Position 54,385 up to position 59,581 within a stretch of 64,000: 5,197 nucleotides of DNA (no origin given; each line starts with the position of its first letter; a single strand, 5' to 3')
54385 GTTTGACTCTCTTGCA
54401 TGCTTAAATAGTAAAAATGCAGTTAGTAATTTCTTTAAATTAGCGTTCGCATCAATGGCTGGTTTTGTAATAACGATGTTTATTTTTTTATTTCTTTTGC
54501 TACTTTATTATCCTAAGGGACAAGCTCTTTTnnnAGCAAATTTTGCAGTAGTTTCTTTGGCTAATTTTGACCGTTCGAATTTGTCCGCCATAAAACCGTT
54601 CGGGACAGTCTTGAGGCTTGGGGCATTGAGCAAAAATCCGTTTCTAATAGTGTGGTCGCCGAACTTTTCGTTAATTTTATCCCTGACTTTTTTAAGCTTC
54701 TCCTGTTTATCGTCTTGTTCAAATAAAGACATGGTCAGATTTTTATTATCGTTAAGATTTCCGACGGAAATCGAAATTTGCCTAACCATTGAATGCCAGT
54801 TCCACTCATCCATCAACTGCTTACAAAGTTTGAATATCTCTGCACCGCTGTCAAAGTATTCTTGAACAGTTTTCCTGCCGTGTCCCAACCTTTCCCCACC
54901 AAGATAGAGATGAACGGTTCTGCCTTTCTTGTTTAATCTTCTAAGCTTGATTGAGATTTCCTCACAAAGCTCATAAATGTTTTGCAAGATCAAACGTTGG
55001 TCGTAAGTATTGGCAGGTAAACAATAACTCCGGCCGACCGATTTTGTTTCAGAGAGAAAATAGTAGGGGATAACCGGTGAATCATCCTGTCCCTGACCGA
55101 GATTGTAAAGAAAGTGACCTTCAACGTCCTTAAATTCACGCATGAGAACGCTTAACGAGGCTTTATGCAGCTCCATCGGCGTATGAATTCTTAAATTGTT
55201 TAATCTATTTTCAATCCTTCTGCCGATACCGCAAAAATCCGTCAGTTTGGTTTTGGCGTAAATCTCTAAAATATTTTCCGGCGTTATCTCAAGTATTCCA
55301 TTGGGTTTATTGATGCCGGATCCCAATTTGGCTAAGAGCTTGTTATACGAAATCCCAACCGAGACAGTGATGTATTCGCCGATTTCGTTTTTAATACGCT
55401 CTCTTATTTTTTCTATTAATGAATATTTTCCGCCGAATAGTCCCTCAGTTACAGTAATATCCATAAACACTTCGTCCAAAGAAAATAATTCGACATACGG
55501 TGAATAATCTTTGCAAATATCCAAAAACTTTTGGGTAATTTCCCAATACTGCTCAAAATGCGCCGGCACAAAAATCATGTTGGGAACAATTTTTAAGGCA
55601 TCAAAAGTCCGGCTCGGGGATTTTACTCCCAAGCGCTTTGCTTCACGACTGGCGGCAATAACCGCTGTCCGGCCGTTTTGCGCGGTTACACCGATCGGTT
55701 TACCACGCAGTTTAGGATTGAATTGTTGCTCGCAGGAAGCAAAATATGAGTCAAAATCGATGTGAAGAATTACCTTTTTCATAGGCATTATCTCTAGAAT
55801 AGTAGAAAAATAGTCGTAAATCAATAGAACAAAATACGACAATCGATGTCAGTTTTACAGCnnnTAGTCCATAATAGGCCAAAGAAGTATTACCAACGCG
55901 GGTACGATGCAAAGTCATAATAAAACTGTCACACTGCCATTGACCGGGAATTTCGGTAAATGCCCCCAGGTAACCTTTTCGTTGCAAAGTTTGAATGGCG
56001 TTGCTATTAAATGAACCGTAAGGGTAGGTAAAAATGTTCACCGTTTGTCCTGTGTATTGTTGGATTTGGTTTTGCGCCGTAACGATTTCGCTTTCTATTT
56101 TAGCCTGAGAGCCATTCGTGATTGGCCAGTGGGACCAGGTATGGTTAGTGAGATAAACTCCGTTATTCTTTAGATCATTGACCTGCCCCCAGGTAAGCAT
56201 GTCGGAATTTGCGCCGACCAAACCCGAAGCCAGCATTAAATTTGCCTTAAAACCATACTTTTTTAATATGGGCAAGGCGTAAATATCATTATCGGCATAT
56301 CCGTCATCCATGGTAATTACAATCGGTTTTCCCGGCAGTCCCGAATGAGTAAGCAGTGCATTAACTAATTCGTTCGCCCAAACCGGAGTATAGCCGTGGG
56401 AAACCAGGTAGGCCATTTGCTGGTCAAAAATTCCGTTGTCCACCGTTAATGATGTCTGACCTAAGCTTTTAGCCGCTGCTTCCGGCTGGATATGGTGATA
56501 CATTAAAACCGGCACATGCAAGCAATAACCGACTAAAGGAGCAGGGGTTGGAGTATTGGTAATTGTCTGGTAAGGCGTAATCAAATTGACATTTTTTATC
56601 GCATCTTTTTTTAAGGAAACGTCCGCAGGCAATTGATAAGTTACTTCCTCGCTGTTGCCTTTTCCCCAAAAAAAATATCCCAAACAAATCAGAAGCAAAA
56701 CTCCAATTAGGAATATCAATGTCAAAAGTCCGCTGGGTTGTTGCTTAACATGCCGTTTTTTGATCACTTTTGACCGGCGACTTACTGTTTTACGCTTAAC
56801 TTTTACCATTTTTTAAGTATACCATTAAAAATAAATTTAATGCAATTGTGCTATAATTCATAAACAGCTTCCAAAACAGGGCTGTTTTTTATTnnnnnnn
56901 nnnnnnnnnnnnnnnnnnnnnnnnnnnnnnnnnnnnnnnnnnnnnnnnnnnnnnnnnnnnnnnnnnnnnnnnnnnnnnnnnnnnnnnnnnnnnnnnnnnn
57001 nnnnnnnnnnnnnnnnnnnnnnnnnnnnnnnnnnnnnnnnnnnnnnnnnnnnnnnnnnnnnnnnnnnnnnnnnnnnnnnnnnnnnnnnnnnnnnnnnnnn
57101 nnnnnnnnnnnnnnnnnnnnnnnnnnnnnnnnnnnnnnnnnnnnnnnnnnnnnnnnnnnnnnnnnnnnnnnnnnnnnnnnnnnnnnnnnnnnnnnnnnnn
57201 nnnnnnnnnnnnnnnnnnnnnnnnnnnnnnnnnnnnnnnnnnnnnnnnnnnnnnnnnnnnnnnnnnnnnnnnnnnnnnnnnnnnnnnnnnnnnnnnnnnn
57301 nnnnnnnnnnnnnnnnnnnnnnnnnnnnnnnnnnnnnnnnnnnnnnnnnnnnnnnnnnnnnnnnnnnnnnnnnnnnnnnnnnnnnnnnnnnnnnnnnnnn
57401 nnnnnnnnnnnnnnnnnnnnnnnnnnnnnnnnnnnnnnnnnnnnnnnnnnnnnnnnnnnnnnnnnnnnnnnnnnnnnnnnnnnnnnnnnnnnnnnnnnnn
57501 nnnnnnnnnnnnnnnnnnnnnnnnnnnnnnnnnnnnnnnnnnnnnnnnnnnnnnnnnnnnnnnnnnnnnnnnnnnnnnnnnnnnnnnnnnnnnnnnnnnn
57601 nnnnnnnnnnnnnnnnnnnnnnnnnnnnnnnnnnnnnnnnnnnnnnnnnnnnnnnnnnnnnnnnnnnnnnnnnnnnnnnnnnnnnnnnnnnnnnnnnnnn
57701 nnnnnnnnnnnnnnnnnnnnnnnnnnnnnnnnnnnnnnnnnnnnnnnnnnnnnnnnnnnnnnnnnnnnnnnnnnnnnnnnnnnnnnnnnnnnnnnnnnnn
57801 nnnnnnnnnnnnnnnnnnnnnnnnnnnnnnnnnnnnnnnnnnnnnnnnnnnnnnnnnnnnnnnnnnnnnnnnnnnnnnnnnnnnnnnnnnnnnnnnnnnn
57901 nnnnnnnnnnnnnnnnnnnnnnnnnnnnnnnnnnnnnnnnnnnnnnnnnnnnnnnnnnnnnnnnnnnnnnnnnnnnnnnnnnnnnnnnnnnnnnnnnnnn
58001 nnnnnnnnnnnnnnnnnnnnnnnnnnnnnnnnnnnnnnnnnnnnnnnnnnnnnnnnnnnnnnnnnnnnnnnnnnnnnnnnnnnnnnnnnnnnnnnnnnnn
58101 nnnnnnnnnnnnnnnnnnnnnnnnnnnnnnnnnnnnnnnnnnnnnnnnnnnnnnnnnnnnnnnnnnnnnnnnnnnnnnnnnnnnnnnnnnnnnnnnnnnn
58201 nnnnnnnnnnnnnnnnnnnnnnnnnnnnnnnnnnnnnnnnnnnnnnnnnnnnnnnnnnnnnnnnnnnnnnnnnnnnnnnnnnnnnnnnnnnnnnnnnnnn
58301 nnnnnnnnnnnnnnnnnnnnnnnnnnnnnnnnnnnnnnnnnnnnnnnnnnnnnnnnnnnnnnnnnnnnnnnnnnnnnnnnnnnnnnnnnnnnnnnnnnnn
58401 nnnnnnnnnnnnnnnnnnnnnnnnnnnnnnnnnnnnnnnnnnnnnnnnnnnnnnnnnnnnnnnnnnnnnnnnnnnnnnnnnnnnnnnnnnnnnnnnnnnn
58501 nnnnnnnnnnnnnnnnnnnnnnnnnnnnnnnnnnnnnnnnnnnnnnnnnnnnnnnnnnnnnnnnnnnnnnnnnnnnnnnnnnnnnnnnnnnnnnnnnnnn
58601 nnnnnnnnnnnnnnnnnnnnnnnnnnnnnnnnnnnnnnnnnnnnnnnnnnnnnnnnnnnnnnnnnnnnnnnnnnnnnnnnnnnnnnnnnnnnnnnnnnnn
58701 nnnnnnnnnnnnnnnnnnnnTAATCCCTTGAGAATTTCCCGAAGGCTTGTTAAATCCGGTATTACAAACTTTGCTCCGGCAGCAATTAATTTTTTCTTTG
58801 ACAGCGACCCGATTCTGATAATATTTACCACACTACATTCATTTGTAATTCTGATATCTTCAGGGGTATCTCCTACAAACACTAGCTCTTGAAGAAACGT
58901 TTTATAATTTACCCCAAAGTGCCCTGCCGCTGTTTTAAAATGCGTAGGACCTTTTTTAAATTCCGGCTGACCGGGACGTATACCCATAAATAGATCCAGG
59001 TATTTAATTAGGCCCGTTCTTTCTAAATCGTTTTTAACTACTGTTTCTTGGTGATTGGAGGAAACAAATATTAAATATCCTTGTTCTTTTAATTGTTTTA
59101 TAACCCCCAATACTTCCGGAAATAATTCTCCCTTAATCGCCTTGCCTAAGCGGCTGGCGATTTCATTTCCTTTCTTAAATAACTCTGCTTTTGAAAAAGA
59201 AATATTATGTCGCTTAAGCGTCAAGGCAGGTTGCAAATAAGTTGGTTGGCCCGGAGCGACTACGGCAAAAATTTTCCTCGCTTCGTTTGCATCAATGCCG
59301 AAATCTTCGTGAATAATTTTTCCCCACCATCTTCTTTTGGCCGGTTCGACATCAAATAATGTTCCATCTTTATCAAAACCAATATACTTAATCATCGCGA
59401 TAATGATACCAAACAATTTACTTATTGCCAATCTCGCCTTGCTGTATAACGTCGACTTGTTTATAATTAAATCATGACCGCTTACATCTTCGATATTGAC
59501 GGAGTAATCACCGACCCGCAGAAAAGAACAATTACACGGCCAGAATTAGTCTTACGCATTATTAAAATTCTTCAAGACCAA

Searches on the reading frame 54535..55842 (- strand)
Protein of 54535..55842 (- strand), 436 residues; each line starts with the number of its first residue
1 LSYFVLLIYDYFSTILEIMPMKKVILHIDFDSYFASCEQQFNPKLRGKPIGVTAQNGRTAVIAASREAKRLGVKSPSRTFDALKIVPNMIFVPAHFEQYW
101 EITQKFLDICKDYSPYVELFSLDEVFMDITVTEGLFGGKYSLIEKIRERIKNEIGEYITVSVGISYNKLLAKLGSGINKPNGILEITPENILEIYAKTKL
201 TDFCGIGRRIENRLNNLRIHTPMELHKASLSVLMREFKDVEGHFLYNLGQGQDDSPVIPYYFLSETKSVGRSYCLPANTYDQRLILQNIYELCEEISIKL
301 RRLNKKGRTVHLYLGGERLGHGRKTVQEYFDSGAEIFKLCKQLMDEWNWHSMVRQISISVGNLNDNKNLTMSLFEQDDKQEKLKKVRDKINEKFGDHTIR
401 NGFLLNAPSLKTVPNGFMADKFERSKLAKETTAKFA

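Call 7: search_protein_families(library=pfam, proteins=[window:54535-55842:-], max_evalue=0.001)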
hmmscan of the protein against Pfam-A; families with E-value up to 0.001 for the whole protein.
window:54535-55842:- (436 aa): 3 families
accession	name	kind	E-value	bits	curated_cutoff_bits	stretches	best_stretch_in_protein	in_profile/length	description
PF00817.25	IMS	-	9.3e-42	142.9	23.2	1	28-175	1-147/148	impB/mucB/samB family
PF11799.13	IMS_C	-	1.8e-13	51.3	20.7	1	267-372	2-108/109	impB/mucB/samB family C-terminal domain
PF21999.2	IMS_HHH_1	-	7.4e-07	30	27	1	202-253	2-53/53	DNA polymerase-iota, thumb domain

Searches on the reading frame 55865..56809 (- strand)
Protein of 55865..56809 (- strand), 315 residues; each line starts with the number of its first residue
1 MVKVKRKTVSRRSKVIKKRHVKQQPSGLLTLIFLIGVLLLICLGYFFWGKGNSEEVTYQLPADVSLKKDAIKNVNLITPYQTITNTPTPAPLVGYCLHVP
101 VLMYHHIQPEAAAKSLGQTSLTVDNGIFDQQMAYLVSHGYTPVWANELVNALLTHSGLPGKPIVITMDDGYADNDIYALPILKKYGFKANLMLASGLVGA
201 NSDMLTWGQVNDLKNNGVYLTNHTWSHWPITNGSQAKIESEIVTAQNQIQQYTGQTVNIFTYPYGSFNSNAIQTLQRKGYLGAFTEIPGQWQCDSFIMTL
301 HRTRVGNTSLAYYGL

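Call 7: search_protein_families(library=pfam, proteins=[window:55865-56809:-], max_evalue=0.001)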
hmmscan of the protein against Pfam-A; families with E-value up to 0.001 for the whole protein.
window:55865-56809:- (315 aa): 1 family
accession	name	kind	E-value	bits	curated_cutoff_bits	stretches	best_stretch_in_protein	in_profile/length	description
PF01522.26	Polysacc_deac_1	-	2.9e-26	92.3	23.1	1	159-280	5-121/124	Polysaccharide deacetylase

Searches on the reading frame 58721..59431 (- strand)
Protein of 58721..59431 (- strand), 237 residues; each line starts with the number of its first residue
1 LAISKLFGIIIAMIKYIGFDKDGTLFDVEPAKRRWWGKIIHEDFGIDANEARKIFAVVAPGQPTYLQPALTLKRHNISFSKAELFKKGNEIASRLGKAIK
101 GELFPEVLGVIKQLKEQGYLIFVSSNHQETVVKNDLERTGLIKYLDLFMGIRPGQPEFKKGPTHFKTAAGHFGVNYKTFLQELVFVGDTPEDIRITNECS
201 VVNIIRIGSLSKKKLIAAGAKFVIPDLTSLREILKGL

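Call 98: search_protein_families(library=pfam, proteins=[window:58721-59431:-], max_evalue=0.00001)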
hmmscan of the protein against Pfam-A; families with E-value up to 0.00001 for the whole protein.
window:58721-59431:- (237 aa): 2 families
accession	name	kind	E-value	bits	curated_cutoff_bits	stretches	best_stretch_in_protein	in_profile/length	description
PF00702.32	Hydrolase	-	4e-15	57.2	26.4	1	14-194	1-185/191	haloacid dehalogenase-like hydrolase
PF13419.12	HAD_2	-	4.4e-10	40.4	23.8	1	19-195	3-167/178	Haloacid dehalogenase-like hydrolase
